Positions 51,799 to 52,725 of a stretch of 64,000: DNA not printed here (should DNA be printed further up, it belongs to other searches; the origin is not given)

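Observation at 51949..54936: Four tandem paralogous small membrane proteins (five copies of one domain)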

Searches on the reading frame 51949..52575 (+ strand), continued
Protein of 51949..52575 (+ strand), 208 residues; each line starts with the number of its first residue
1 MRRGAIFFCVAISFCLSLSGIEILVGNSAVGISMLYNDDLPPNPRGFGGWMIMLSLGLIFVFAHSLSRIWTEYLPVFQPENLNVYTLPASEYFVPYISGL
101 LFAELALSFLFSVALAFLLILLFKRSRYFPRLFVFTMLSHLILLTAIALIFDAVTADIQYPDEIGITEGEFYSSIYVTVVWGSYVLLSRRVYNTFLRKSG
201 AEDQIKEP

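Call 39: find_homologous_proteins(query=A4, max_evalue=0.00001)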
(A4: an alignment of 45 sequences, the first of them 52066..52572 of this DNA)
Query A4 (45 sequences) (169 aa, profile of the alignment): 696 proteins with E <= 0.00001 among 8000 candidates; the best 120 are listed.
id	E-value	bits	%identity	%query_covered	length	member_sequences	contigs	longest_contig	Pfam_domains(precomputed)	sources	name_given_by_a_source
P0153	3.9e-57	211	27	95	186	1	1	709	PF10754.16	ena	-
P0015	5.1e-57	210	29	91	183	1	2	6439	PF10754.16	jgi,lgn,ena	-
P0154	4.8e-53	198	29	91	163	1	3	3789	PF10754.16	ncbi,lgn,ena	-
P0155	5.8e-53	197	25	95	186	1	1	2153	PF10754.16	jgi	jgi:hypothetical protein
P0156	3.2e-49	185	28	92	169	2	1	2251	PF10754.16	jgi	jgi:hypothetical protein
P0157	8.8e-49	184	-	-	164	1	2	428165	PF10754.16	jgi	jgi:hypothetical protein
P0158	3.4e-48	182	23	92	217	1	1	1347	PF10754.16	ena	-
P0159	4.0e-48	182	25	91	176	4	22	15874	PF10754.16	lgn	-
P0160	4.4e-48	181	25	91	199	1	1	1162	PF10754.16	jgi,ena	-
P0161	5.8e-48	181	26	91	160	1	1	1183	PF10754.16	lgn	-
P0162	8.6e-48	180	31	90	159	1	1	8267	PF10754.16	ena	-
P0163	1.1e-47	180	25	92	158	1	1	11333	PF10754.16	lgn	-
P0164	1.4e-47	180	27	98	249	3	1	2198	PF10754.16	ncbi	-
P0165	1.7e-47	179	26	92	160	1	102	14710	PF10754.16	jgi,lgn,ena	jgi:hypothetical protein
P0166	2.5e-47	179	23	91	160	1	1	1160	PF10754.16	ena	-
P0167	2.9e-47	179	29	91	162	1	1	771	PF10754.16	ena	-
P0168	3.5e-47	178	30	92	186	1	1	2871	PF10754.16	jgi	jgi:hypothetical protein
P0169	6.3e-47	178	25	92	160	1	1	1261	PF10754.16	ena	-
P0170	6.4e-47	178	27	91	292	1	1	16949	PF10754.16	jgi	-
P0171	7.2e-47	177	31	91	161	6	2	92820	PF10754.16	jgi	jgi:uncharacterized protein DUF2569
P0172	3.3e-46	175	29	91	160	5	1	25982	PF10754.16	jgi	jgi:Protein of unknown function (DUF2569)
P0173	3.7e-46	175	29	91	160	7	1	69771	PF10754.16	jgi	jgi:Protein of unknown function (DUF2569)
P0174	9.5e-45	171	23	92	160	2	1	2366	PF10754.16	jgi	-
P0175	1.5e-44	170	25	91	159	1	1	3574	PF10754.16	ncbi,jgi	jgi:hypothetical protein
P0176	3.8e-44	169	31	92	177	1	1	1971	PF10754.16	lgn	-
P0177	4.6e-44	168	26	91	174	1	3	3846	PF10754.16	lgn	-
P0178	1.2e-43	167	25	91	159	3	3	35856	PF10754.16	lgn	-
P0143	4.6e-42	162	28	91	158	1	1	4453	PF10754.16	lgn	-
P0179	1.2e-41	160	24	92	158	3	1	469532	PF10754.16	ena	-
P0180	3.0e-41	159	27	92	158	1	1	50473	PF10754.16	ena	-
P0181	1.4e-39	154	25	92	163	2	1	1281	PF10754.16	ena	-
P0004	1.4e-37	147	99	100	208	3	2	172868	PF10754.16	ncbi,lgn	-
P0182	8.6e-35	138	31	44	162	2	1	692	PF10754.16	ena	-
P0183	9.9e-34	135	32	63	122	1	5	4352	PF10754.16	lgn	-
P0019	3.3e-33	133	30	92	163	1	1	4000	PF10754.16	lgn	-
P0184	3.7e-33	133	35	92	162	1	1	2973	PF10754.16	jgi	jgi:hypothetical protein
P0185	4.8e-33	132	27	93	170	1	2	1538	PF10754.16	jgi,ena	-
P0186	1.4e-32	131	39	44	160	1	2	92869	PF10754.16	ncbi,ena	-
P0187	1.2e-31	128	29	91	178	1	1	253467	PF10754.16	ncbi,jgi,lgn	ncbi:MAG TPA: DUF2569 domain-containing protein [Gammaproteobacteria bacterium]|jgi:hypothetical pro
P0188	4.8e-31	126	30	92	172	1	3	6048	PF10754.16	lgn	-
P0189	2.7e-30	123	24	92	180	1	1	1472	PF10754.16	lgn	-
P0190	5.5e-30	122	28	92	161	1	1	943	PF10754.16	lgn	-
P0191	2.6e-29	120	32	44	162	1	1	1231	PF10754.16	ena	-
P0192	4.3e-29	120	23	92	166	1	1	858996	PF10754.16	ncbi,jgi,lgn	jgi:hypothetical protein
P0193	6.7e-29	119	23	92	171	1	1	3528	PF10754.16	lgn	-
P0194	1.2e-28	118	25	91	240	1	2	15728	PF10754.16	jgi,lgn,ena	-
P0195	3.9e-28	116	23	92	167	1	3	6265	PF10754.16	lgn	-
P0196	5.8e-28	116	26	92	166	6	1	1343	PF10754.16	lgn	-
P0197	6.4e-28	116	24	92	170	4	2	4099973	PF10754.16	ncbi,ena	-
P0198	9.8e-26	109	28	92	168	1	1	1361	PF10754.16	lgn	-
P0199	2.4e-24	104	27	99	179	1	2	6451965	PF10754.16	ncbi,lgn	ncbi:hypothetical protein LMIY3S_04233 [Labrys miyagiensis]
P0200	3.1e-24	104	24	96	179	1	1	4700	PF10754.16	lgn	-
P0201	6.1e-24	103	24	92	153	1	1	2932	PF10754.16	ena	-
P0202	6.9e-24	103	24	92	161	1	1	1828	PF10754.16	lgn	-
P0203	9.9e-24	102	23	89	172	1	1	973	PF10754.16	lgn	-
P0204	2.5e-23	101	23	91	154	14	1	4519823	PF10754.16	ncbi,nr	ncbi:conserved hypothetical protein [Shigella boydii Sb227]|nr:conserved hypothetical protein [Shige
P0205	3.6e-23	100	25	92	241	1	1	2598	PF10754.16,PF14237.12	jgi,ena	-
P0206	6.2e-23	100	25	94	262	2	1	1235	PF10754.16,PF14237.12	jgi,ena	-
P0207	1.0e-22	99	20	44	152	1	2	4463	PF10754.16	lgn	-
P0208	1.1e-22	99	22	71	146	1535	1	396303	PF10754.16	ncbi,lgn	ncbi:TPA: DUF2569 domain-containing protein [Escherichia coli]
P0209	2.3e-22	98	-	-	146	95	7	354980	PF10754.16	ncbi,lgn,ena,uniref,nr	ncbi:DUF2569 domain-containing protein [Escherichia coli]|uniref:DUF2569 domain-containing protein n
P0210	2.4e-22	98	-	-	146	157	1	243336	PF10754.16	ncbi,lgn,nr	ncbi:DUF2569 domain-containing protein [Escherichia coli]|nr:DUF2569 domain-containing protein [Esch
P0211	3.3e-22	97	26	92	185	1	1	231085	PF10754.16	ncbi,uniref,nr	ncbi:DUF2569 domain-containing protein [Microvirga flavescens]|uniref:DUF2569 domain-containing prot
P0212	1.5e-21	95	39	14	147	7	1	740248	PF10754.16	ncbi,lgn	-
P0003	1.5e-21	95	26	71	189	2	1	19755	PF10754.16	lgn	-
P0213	1.8e-21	95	26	59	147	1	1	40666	PF10754.16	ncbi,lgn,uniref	ncbi:DUF2569 domain-containing protein [Erwinia sp. V71]|uniref:DUF2569 domain-containing protein n=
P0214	1.9e-21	95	29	53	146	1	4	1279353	PF10754.16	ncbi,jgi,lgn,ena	-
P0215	1.9e-21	95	-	-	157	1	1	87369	PF10754.16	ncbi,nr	ncbi:inner membrane protein YdgK [Salmonella enterica]|nr:inner membrane protein YdgK [Salmonella en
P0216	2.6e-21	94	-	-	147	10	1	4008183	PF10754.16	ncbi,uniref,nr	ncbi:DUF2569 domain-containing protein [Candidatus Pantoea bituminis]|uniref:DUF2569 domain-containi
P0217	2.8e-21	94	29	53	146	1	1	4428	PF10754.16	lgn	-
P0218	3.1e-21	94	28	38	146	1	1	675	PF10754.16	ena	-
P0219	3.1e-21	94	-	-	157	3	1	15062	PF10754.16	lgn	-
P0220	3.2e-21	94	-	-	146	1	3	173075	PF10754.16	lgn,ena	-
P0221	3.3e-21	94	27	69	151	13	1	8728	PF10754.16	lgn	-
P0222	3.5e-21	94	26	59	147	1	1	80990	PF16079.12,PF10754.16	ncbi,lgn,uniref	ncbi:DUF2569 domain-containing protein [Pantoea sp. B65]|uniref:DUF2569 domain-containing protein n=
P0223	5.8e-21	93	-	-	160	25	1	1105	PF10754.16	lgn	-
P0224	6.2e-21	93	-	-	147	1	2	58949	PF10754.16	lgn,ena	-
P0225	7.3e-21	93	26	93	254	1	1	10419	PF10754.16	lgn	-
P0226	9.5e-21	92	-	-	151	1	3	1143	PF10754.16,PF00324.28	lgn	-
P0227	1.2e-20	92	-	-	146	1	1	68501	PF10754.16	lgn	-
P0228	1.2e-20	92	24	60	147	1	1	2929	PF10754.16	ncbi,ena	-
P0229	1.3e-20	92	41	16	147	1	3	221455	PF10754.16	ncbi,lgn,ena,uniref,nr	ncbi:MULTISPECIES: DUF2569 domain-containing protein [Pantoea]|uniref:DUF2569 domain-containing prot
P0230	1.7e-20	92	40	12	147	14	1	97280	PF10754.16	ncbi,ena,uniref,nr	ncbi:DUF2569 domain-containing protein [Pantoea coffeiphila]|uniref:DUF2569 domain-containing protei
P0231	1.8e-20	92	39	17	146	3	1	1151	PF10754.16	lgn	-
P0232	1.8e-20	92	26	60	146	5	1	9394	PF10754.16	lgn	-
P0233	2.0e-20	91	-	-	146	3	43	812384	PF10754.16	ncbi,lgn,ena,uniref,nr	ncbi:DUF2569 domain-containing protein [Citrobacter freundii]|uniref:DUF2569 domain-containing prote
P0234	2.2e-20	91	-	-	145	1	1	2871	PF10754.16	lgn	-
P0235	2.3e-20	91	25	56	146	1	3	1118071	PF10754.16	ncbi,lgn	ncbi:DUF2569 domain-containing protein [Erwiniaceae bacterium CAU 1747]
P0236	2.4e-20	91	-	-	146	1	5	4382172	PF10754.16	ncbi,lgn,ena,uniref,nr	ncbi:DUF2569 domain-containing protein [Citrobacter sp. RHB25-C09]|uniref:DUF2569 domain-containing 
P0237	2.6e-20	91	-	-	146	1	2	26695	PF10754.16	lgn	-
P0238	2.7e-20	91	-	-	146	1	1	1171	PF10754.16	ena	-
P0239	2.8e-20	91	29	54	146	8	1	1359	PF10754.16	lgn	-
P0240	2.9e-20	91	-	-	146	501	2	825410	PF10754.16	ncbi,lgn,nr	ncbi:DUF2569 domain-containing protein [Salmonella enterica]|nr:DUF2569 domain-containing protein [S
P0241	3.0e-20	91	-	-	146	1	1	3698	PF10754.16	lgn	-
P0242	3.1e-20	91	26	60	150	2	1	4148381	PF10754.16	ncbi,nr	nr:DUF2569 domain-containing protein [Pantoea sp. 201603H]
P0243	3.4e-20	91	-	-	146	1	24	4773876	PF10754.16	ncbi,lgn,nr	ncbi:DUF2569 domain-containing protein [Salmonella enterica]|nr:DUF2569 domain-containing protein [S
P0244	3.4e-20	91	-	-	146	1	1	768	PF10754.16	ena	-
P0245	3.5e-20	91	-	-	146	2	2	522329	PF10754.16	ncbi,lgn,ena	-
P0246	4.1e-20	90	-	-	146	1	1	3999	PF10754.16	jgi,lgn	jgi:hypothetical protein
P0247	4.1e-20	90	28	38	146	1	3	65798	PF10754.16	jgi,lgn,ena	-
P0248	4.5e-20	90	-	-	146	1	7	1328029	PF10754.16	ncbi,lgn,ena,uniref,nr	ncbi:DUF2569 domain-containing protein [Superficieibacter sp. 1612_C1]|uniref:DUF2569 domain-contain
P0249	4.6e-20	90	-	-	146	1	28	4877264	PF10754.16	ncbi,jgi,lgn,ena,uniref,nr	ncbi:DUF2569 domain-containing protein [Superficieibacter sp. BNK-5]|uniref:DUF2569 domain-containin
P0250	4.9e-20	90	-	-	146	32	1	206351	PF10754.16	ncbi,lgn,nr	ncbi:DUF2569 domain-containing protein [Salmonella enterica]|nr:DUF2569 domain-containing protein [S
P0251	5.4e-20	90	25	60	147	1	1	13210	PF10754.16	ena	-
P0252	5.7e-20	90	-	-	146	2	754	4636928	PF10754.16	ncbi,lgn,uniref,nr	ncbi:DUF2569 domain-containing protein [Salmonella enterica]|uniref:DUF2569 domain-containing protei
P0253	5.9e-20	90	28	61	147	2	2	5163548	PF16079.12,PF10754.16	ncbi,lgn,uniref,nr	ncbi:magnesium-transporting ATPase (P-type) [Erwinia toletana]|uniref:Magnesium-transporting ATPase 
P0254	6.0e-20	90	24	60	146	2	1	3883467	PF10754.16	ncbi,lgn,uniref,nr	ncbi:DUF2569 domain-containing protein [Erwinia tasmaniensis]|uniref:Inner membrane protein YdgK n=1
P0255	6.2e-20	90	-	-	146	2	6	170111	PF10754.16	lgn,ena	-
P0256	6.7e-20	90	-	-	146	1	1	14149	PF10754.16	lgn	-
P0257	6.8e-20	90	-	-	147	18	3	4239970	PF10754.16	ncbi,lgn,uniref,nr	ncbi:hypothetical protein B1H58_17930 [Pantoea alhagi]|uniref:DUF2569 domain-containing protein n=1 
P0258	7.1e-20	90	-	-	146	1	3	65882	PF10754.16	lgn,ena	-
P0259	7.4e-20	90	-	-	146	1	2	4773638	PF10754.16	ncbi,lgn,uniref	ncbi:DUF2569 domain-containing protein [Salmonella enterica]|uniref:DUF2569 domain-containing protei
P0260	7.4e-20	90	25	60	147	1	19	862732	PF10754.16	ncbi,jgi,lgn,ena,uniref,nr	ncbi:DUF2569 domain-containing protein [Pantoea sp. M_9]|uniref:DUF2569 domain-containing protein n=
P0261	8.4e-20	89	35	21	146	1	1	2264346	PF10754.16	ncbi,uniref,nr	ncbi:membrane protein [Klebsiella sp. RIT-PI-d]|uniref:DUF2569 domain-containing protein n=1 Tax=Kle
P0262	8.5e-20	89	-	-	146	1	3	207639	PF10754.16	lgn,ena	-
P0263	8.8e-20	89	-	-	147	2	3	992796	PF10754.16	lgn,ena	-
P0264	9.0e-20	89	28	38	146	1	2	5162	PF10754.16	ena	-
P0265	9.5e-20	89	25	38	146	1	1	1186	PF10754.16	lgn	-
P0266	9.6e-20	89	-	-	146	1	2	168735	PF10754.16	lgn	-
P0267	9.8e-20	89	31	35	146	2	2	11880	PF10754.16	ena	-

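Call 43: find_encoding_contigs(protein=P0004, flank=3000, max_places=4)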
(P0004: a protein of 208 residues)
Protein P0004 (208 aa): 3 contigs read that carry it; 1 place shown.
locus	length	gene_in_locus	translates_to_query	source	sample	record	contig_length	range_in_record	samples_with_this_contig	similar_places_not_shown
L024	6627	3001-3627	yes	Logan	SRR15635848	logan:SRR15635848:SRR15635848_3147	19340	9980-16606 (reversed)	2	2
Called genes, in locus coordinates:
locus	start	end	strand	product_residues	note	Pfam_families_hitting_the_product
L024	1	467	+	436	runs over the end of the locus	PF07399:Na_H_antiport_3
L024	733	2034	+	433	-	PF07399:Na_H_antiport_3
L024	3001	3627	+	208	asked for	PF10754:DUF2569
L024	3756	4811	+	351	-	PF10754:DUF2569 (weak)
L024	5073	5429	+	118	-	-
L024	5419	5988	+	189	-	PF10754:DUF2569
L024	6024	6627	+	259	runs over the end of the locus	PF01135:PCMT (weak), PF13489:Methyltransf_23, PF05175:MTS (weak), PF13847:Methyltransf_31, PF08241:Methyltransf_11, PF08242:Methyltransf_12, PF13649:Methyltransf_25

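Call 44: find_encoding_contigs(protein=P0197, flank=8000, max_places=3)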
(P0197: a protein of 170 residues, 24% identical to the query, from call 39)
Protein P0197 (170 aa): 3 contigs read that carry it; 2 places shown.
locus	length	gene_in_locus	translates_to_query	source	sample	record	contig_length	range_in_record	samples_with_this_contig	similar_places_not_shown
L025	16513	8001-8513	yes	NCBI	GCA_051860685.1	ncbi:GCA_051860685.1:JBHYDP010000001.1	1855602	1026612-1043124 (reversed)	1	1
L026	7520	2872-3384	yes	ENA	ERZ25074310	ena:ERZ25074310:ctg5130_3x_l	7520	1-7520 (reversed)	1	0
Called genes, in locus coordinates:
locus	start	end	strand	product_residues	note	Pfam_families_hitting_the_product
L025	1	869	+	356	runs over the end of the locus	PF01370:Epimerase, PF22917:PRISE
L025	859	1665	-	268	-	PF12146:Hydrolase_4, PF00561:Abhydrolase_1, PF12697:Abhydrolase_6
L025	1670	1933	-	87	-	PF13773:DUF4170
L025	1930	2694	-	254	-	PF00459:Inositol_P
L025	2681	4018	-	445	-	PF01523:PmbA_TldD_1st, PF19290:PmbA_TldD_2nd, PF19289:PmbA_TldD_3rd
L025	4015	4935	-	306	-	PF01040:UbiA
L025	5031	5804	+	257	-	PF20260:PUA_4, PF04452:Methyltrans_RNA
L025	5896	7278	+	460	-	PF04107:GCS2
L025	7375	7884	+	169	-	PF10754:DUF2569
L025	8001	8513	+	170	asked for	PF10754:DUF2569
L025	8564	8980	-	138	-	PF14196:ATC_hydrolase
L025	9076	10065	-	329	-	PF00478:IMPDH (faint), PF03060:NMO, PF01070:FMN_dh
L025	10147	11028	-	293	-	PF00126:HTH_1, PF03466:LysR_substrate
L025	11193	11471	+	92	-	PF06568:YjiS-like (weak)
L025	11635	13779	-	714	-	PF00089:Trypsin (faint), PF13365:Trypsin_2, PF01223:Endonuclease_NS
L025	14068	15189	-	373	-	PF06078:DUF937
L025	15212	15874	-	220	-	PF06078:DUF937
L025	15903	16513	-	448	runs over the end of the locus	PF01554:MatE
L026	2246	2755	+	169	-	PF10754:DUF2569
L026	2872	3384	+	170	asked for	PF10754:DUF2569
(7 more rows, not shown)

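Call 45: find_encoding_contigs(protein=P0192, flank=8000, max_places=3)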
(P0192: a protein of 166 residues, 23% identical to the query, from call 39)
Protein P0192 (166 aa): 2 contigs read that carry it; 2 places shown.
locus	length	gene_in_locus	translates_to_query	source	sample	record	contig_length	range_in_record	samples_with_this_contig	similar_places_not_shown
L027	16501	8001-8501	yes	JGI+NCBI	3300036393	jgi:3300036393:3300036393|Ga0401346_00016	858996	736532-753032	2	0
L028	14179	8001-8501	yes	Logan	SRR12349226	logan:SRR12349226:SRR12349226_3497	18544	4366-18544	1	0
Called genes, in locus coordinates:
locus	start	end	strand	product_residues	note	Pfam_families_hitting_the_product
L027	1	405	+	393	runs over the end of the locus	PF07690:MFS_1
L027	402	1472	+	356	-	PF01370:Epimerase, PF22917:PRISE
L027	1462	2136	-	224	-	PF00561:Abhydrolase_1, PF12146:Hydrolase_4, PF12697:Abhydrolase_6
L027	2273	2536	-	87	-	PF13773:DUF4170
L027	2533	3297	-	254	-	PF00459:Inositol_P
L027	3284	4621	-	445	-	PF01523:PmbA_TldD_1st, PF19290:PmbA_TldD_2nd, PF19289:PmbA_TldD_3rd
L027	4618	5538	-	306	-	PF01040:UbiA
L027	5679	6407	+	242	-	PF20260:PUA_4, PF04452:Methyltrans_RNA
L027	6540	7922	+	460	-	PF04107:GCS2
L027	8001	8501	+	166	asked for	PF10754:DUF2569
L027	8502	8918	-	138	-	PF14196:ATC_hydrolase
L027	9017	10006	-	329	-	PF00478:IMPDH (faint), PF03060:NMO, PF01070:FMN_dh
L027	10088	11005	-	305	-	PF00126:HTH_1, PF03466:LysR_substrate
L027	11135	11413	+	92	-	-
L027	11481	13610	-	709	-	PF00089:Trypsin (faint), PF13365:Trypsin_2, PF01223:Endonuclease_NS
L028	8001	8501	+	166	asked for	PF10754:DUF2569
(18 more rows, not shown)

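Call 60: predict_structure(alignment_id=A6)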
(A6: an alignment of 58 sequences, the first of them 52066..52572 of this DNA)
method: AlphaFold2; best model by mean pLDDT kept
length: 169 residues; sequences in the alignment: 58
mean_pLDDT: 88.8   pTM: 0.81
mean pLDDT of the five models: 88.8, 88.0, 87.8, 87.7, 87.7
residues with pLDDT >= 90: 117; 70-90: 32; 50-70: 20; < 50: 0
segments of 3 or more residues with pLDDT < 50: none
pLDDT, mean of each block of 10 residues (from residue 1): 68 93 96 95 93 91 95 98 95 96 94 88 75 91 93 82 64
secondary structure, 60 per line:
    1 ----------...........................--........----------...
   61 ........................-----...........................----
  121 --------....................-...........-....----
elements in order: H11-37 H40-47 H58-84 H90-116 H129-148 H150-160 H162-165

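Call 70: find_encoding_contigs(protein=P0187, flank=6000, max_places=2)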
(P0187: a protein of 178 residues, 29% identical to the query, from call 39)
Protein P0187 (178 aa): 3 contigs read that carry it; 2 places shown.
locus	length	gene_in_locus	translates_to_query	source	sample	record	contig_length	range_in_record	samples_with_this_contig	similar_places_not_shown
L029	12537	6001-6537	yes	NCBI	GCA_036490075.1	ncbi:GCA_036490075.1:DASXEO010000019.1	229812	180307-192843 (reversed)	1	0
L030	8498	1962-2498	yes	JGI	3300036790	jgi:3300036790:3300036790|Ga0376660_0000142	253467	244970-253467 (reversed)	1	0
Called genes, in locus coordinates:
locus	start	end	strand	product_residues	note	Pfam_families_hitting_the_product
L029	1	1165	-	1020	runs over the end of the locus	PF02811:PHP, PF07733:DNA_pol3_alpha, PF17657:DNA_pol3_finger, PF14579:HHH_6, PF01336:tRNA_anti-codon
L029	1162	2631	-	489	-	PF00817:IMS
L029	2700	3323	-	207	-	-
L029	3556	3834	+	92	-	-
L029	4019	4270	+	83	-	-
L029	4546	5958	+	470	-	PF07992:Pyr_redox_2, PF13454:NAD_binding_9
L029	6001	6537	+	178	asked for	PF10754:DUF2569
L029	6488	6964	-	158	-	PF14539:DUF4442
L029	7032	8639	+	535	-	PF06609:TRI12, PF00083:Sugar_tr, PF07690:MFS_1, PF12832:MFS_1_like (faint)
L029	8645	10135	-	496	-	PF00392:GntR, PF00155:Aminotran_1_2, PF12897:Asp_aminotransf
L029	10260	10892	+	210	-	PF01810:LysE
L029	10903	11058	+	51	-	-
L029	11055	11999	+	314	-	PF00892:EamA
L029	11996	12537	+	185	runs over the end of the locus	-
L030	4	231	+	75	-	-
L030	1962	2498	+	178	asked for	PF10754:DUF2569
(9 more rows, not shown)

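Call 71: find_encoding_contigs(protein=P0157, flank=6000, max_places=2)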
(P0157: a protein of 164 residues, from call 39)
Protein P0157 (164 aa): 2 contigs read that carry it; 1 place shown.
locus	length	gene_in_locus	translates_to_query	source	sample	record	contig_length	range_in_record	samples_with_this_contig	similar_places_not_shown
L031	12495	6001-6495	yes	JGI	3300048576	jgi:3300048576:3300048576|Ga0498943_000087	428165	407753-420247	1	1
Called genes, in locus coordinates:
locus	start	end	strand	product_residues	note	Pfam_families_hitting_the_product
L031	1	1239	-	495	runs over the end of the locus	PF12390:Se-cys_synth_N (weak), PF03841:SelA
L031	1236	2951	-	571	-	PF02310:B12-binding, PF04055:Radical_SAM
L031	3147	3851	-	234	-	PF00440:TetR_N, PF17918:TetR_C_15 (weak)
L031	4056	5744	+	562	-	PF00083:Sugar_tr (weak), PF07690:MFS_1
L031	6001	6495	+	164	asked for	PF10754:DUF2569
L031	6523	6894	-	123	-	PF13596:PAS_10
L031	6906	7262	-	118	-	PF05899:Cupin_3 (faint), PF07883:Cupin_2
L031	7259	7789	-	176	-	PF01814:Hemerythrin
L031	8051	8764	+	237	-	-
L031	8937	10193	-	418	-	PF02335:Cytochrom_C552, PF22113:Mtrc-MtrF_II-IV_dom (faint), PF14522:Cytochrome_C7 (faint)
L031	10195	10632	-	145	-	PF03264:Cytochrom_NNT, PF22113:Mtrc-MtrF_II-IV_dom (faint)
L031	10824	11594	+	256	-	PF00459:Inositol_P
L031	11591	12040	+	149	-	PF10702:DUF2507, PF02830:V4R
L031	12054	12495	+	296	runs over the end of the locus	PF00512:HisKA, PF02518:HATPase_c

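Call 72: find_encoding_contigs(protein=P0179, flank=6000, max_places=2)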
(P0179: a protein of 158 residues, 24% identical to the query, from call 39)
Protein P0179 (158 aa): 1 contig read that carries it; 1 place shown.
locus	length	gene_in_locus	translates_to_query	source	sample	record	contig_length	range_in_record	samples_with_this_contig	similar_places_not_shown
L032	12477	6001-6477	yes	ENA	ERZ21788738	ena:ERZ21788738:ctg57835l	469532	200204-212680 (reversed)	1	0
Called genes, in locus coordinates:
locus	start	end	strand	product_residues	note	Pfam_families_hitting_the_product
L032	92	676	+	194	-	PF03923:Lipoprotein_16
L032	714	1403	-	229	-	-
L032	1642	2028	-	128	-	PF00903:Glyoxalase (weak)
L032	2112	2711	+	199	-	PF01810:LysE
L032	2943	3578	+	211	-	PF00293:NUDIX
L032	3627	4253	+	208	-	-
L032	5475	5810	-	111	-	-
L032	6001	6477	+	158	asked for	PF10754:DUF2569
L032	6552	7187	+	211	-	-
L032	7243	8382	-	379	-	PF23368:DUF7092, PF01435:Peptidase_M48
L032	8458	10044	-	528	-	PF05987:DUF898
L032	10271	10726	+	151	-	-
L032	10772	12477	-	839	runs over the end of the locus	PF02190:LON_substr_bdg, PF00004:AAA, PF07728:AAA_5, PF22667:Lon_lid, PF05362:Lon_C, PF13541:ChlI (weak)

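Call 75: search_dna_similar(query=window:52048-52572:+, collection=plasmids, mode=protein, max_evalue=0.001, max_rows=25)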
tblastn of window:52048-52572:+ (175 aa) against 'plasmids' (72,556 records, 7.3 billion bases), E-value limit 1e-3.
No match.

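Call 76: search_dna_similar(query=window:52048-52572:+, collection=phages, mode=protein, max_evalue=0.001, max_rows=15)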
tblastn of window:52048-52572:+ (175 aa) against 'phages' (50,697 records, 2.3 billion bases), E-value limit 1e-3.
No match.
